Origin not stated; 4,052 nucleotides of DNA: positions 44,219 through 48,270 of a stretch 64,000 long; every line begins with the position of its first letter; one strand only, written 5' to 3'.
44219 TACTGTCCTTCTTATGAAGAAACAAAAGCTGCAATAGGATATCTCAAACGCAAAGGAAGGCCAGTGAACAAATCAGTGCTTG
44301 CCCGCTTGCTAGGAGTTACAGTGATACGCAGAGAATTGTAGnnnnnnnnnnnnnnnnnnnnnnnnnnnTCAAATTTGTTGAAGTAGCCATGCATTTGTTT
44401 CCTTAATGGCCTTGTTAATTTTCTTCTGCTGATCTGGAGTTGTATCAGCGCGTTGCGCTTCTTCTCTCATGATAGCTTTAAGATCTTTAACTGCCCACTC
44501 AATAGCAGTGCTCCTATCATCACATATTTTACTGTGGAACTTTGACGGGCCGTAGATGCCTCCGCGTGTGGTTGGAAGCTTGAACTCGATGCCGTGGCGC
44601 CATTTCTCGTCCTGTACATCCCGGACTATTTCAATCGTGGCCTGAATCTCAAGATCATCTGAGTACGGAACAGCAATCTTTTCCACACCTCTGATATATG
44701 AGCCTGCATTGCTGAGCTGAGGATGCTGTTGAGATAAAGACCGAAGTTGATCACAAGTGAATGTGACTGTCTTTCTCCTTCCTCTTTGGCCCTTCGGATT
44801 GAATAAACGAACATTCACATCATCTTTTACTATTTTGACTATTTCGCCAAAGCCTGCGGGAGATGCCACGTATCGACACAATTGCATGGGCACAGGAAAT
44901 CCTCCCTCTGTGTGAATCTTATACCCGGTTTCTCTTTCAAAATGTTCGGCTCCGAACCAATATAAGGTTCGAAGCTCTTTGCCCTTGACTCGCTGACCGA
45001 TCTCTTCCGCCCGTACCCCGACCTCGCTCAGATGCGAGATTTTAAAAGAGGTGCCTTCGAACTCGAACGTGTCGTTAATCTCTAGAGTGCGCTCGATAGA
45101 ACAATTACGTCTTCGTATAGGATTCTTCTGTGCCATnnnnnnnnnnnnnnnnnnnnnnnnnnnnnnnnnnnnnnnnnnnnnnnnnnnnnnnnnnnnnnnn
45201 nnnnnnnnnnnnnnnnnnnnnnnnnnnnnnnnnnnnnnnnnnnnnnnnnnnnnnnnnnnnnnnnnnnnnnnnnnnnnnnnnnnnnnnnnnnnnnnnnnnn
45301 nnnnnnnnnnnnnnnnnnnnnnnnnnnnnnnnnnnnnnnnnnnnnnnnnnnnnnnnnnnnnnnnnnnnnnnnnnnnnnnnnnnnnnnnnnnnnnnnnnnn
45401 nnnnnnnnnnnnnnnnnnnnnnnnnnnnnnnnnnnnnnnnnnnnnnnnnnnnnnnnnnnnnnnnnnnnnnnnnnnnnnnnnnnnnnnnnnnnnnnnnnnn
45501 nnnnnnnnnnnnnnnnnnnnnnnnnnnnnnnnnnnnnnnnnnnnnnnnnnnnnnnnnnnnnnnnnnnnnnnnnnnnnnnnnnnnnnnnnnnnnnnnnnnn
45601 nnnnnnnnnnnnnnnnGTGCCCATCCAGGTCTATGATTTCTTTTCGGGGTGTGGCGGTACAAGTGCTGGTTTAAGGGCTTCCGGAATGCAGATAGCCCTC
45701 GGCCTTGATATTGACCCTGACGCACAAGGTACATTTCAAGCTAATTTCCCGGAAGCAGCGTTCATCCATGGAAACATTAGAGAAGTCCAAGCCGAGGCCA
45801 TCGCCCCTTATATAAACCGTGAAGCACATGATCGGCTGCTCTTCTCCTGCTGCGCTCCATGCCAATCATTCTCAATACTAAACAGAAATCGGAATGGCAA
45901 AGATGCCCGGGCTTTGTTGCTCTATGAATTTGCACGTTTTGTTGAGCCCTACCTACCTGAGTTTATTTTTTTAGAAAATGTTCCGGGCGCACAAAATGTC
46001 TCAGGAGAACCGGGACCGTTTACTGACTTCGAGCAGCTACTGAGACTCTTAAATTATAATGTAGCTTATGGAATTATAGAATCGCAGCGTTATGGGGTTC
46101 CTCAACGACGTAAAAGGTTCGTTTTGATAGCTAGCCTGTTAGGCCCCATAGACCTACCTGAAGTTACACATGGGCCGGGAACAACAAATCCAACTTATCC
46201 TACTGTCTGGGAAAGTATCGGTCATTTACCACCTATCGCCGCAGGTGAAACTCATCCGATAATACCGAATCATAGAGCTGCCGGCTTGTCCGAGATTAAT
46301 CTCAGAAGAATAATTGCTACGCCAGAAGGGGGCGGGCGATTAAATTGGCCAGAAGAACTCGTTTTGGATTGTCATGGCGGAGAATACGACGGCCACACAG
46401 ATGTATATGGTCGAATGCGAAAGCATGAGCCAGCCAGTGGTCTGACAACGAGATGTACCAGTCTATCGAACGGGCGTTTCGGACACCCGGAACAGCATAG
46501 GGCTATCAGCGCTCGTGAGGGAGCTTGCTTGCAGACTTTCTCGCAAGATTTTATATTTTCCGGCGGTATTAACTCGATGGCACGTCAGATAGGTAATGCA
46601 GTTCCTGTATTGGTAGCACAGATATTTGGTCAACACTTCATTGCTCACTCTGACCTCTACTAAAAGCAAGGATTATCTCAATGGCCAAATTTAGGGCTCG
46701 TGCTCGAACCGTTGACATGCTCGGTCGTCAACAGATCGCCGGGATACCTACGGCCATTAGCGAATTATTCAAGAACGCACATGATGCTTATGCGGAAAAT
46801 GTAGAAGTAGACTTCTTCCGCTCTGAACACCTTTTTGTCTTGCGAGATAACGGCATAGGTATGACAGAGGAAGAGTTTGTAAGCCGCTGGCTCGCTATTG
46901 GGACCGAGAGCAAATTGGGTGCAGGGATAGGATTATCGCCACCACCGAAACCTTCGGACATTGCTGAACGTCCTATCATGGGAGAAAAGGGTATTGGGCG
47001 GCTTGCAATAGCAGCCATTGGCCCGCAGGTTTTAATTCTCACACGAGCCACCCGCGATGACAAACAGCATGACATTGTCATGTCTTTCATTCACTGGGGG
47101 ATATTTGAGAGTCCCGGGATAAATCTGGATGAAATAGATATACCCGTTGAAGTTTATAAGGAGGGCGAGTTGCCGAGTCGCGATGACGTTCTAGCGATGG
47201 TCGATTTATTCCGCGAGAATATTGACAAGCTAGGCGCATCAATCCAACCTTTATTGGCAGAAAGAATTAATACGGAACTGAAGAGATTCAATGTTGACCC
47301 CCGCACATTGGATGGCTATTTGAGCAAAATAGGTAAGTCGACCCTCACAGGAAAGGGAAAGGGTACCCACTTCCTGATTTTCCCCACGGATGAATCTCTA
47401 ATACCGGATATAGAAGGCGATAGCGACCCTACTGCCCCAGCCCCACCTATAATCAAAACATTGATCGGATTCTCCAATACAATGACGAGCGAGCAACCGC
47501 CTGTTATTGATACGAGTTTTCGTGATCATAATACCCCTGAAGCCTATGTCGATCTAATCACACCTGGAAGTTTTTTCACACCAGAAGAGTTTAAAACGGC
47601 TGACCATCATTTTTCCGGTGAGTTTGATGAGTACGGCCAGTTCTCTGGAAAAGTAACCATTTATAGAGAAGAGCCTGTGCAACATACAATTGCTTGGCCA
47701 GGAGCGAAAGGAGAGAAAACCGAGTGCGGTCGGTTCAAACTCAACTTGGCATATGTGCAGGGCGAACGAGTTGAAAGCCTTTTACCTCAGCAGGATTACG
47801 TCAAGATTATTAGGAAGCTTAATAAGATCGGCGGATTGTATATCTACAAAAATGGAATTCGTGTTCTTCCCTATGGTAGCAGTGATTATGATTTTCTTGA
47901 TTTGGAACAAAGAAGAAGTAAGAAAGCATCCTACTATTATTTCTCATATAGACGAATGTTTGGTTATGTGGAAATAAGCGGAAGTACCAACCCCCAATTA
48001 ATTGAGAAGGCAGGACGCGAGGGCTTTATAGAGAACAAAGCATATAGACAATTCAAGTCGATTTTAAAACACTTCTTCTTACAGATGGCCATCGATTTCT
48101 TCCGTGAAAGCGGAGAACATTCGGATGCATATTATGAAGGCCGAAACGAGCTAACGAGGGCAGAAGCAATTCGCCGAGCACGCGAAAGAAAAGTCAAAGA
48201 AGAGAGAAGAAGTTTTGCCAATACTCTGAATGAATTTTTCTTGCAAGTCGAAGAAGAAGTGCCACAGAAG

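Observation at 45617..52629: Five-gene cargo module: dcm, GHKL/histidine-kinase fusion, receiver-domain protein, vsr, HNH nuclease. Candidate undescribed methylation-linked two-component defence system.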

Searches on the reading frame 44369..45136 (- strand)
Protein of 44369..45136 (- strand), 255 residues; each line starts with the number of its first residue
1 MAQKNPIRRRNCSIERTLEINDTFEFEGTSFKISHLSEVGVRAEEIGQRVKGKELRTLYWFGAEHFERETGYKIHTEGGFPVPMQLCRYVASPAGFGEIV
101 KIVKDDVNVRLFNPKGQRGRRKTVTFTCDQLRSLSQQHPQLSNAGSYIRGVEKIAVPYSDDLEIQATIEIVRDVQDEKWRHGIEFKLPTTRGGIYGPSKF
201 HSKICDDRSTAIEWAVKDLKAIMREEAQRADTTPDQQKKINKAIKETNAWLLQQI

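Call 17: search_protein_families(library=pfam, proteins=[window:44369-45136:-], max_evalue=0.01)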
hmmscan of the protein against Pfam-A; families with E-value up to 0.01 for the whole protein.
window:44369-45136:- (255 aa): 0 families

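Call 85: search_protein_families(library=padloc, proteins=[window:44369-45136:-], max_evalue=0.01)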
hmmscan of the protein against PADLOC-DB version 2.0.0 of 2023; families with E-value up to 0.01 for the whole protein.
window:44369-45136:- (255 aa): 0 families

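Call 86: search_protein_families(library=phrogs, proteins=[window:44369-45136:-], max_evalue=0.01)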
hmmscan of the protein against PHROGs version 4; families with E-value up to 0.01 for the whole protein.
window:44369-45136:- (255 aa): 0 families

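Call 91: find_homologous_proteins(query=window:44369-45136:-, max_evalue=0.001)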
Query window:44369-45136:- (255 aa): 13 proteins with E <= 0.001 among 417 candidates.
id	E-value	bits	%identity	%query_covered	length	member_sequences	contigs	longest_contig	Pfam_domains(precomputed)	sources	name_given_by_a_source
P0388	1.3e-169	580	100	100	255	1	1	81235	-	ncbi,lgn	-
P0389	1.1e-122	426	75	98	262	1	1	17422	-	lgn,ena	-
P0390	1.7e-115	403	73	98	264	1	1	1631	-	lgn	-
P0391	4.8e-114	398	73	95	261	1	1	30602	-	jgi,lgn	jgi:hypothetical protein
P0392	1.1e-104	367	66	100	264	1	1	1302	-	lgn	-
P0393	6.9e-104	365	66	95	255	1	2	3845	-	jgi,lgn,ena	jgi:hypothetical protein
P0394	3.3e-103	363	66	100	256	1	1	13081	-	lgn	-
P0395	8.3e-95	335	62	97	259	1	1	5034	-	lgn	-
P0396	8.6e-92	325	58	100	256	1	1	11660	-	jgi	jgi:hypothetical protein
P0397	6.6e-87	309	58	93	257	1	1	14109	-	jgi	jgi:hypothetical protein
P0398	1.8e-83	298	57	93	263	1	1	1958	-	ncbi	-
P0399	4.7e-81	290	54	96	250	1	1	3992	-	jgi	jgi:hypothetical protein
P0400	7.4e-79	283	52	97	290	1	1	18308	-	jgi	jgi:hypothetical protein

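Call 93: find_encoding_contigs(protein=P0400, flank=9500, max_places=1)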
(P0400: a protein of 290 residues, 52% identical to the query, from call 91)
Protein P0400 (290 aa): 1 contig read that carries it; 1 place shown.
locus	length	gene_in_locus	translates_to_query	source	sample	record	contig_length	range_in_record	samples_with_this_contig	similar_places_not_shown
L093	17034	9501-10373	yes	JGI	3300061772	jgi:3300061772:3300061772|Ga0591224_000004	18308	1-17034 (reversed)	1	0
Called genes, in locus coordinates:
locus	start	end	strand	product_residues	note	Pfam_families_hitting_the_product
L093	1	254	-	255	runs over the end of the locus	-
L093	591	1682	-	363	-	-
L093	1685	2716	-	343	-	PF13391:HNH_2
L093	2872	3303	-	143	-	PF03852:Vsr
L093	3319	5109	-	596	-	PF19192:Response_reg_2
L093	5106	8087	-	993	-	PF13589:HATPase_c_3, PF19191:HEF_HK, PF02518:HATPase_c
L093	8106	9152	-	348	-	PF00145:DNA_methylase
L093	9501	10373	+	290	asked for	-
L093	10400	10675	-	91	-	PF13560:HTH_31 (faint), PF01381:HTH_3 (faint)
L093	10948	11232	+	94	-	PF05154:TM2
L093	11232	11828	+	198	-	-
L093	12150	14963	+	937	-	PF08722:Tn7_TnsA-like_N (weak), PF00665:rve (weak), PF09299:Mu-transpos_C (weak)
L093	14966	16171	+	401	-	PF05621:TniB (faint), PF13191:AAA_16 (weak), PF01637:ATPase_2, PF13401:AAA_22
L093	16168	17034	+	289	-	?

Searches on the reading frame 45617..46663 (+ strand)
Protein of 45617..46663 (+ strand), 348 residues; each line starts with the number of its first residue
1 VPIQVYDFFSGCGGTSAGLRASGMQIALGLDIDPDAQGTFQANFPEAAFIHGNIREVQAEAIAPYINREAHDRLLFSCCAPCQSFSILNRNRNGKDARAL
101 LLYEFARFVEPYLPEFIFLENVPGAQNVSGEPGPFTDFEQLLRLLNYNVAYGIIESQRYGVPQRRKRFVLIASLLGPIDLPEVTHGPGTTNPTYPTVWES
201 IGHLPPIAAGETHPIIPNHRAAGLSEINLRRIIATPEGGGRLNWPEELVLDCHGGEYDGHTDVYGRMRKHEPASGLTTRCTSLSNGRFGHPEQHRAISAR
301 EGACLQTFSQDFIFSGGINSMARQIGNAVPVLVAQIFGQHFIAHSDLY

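Call 3: search_protein_families(library=pfam, proteins=[window:45617-46663:+], max_evalue=0.1)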
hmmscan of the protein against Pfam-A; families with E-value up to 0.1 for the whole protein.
window:45617-46663:+ (348 aa): 1 family
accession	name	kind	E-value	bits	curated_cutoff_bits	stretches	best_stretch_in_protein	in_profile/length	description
PF00145.23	DNA_methylase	-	3.4e-50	171.8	22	1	4-339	2-320/324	C-5 cytosine-specific DNA methylase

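Call 4: search_protein_families(library=padloc, proteins=[window:45617-46663:+], max_evalue=0.1)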
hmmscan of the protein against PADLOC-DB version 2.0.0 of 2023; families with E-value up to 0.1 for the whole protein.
window:45617-46663:+ (348 aa): 60 families (the best 25 are shown)
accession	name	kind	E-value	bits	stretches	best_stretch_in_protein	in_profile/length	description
PDLC03378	MTase_II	-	2.9e-77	258.3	1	1-342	1-327/344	Type II methyltransferase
PDLC00033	DruM2|DruM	-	4.8e-77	257.7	1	4-341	23-360/368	DNA cytosine methylase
PDLC03234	MTase_II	-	9e-65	217.4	1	4-342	6-363/375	Type II methyltransferase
PDLC03326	MTase_II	-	5.5e-57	191.8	2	6-212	8-222/412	Type II methyltransferase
PDLC02651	DrmMII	-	6.7e-51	171.3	1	3-345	3-357/371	DrmMII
PDLC03237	MTase_II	-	1.3e-43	147.1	2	6-178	797-973/1036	Type II methyltransferase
PDLC00026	DruM2|DruM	-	7.7e-42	142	1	5-341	7-314/336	DNA cytosine methylase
PDLC00027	DruM2|DruM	-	7.6e-40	135.4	2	3-189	12-190/361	DNA cytosine methylase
PDLC03272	MTase_II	-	1.2e-39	134.7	1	3-342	75-387/407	Type II methyltransferase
PDLC00031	DruM2|DruM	-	2.7e-35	120.1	2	3-211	12-216/361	DNA cytosine methylase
PDLC03279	MTase_II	-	1.1e-34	117.7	2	3-171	3-170/587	Type II methyltransferase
PDLC03307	MTase_II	-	2e-34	117.5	3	6-125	4-114/382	Type II methyltransferase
PDLC02656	DrmMII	-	1.4e-32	111.2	3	259-342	384-466/491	DrmMII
PDLC02648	DrmMII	-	2.1e-32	110.6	2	5-186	24-244/468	DrmMII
PDLC02649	DrmMII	-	7.4e-31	105.5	2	79-214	122-257/422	DrmMII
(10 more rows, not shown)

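Call 5: search_protein_families(library=ncbifam, proteins=[window:45617-46663:+], max_evalue=0.1)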
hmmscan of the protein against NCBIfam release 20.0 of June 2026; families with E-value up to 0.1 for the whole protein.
window:45617-46663:+ (348 aa): 2 families
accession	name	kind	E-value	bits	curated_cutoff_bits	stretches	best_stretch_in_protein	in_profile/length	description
TIGR00675.1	dcm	superfamily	3.6e-40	138.6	100.65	2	6-173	2-160/329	DNA (cytosine-5-)-methyltransferase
NF007772.0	PRK10458.1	subfamily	0.0061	15.2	710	1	5-150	91-255/472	DNA cytosine methylase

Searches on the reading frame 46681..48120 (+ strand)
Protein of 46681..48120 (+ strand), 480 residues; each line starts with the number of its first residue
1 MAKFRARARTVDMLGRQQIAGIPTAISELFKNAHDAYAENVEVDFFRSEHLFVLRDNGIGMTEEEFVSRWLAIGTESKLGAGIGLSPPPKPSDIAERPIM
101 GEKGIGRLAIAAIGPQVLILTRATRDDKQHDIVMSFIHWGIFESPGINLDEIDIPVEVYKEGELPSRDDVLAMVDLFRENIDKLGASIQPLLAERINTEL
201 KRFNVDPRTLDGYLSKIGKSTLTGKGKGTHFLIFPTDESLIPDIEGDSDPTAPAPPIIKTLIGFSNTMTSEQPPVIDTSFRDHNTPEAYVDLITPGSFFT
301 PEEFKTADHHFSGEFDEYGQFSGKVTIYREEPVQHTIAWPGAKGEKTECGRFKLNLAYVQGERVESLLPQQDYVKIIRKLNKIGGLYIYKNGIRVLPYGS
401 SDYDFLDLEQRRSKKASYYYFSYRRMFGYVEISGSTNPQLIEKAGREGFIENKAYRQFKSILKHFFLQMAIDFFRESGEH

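Call 61: search_solved_structures(query=A3, max_evalue=1)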
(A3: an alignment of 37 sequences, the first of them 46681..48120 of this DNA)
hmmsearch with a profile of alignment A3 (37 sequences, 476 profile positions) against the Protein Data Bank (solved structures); distinct sequences matched with E-value up to 1: 140 (the best 60 are shown).
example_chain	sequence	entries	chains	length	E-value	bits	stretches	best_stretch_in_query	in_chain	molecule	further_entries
3jqh_A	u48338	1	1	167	0.0025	19.8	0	159-219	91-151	C-type lectin domain family 4 member M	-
2ior_A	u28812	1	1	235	0.0043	19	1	40-126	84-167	Chaperone protein htpG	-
7u4c_A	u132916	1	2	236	0.0047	18.8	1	36-122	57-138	Chaperone protein HtpG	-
5in9_A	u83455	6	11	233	0.0052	18.7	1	41-127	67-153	Endoplasmin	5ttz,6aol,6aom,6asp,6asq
1tbw_A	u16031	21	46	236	0.0054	18.6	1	41-127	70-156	Endoplasmin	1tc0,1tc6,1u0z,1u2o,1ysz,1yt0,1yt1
2esa_A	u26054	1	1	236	0.0054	18.6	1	41-127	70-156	Endoplasmin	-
1qy8_A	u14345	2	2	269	0.0068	18.3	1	41-127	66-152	Endoplasmin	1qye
1yt2_A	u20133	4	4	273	0.0068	18.3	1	41-127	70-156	Endoplasmin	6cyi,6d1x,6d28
7ull_A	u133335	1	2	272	0.0071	18.3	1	41-127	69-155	Endoplasmin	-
4nh9_A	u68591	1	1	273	0.0071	18.2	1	41-127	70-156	Endoplasmin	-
5x9y_C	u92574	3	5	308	0.0086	18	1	25-82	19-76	DNA mismatch repair protein MutL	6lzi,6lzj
6lzk_A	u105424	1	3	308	0.0087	18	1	25-82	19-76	DNA mismatch repair protein MutL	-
1y4s_A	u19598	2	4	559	0.011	17.6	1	40-126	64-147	Chaperone protein htpG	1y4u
2iop_A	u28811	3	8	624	0.013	17.4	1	40-126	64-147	Chaperone protein htpG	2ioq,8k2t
2o1w_A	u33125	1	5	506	0.018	16.9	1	41-127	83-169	Endoplasmin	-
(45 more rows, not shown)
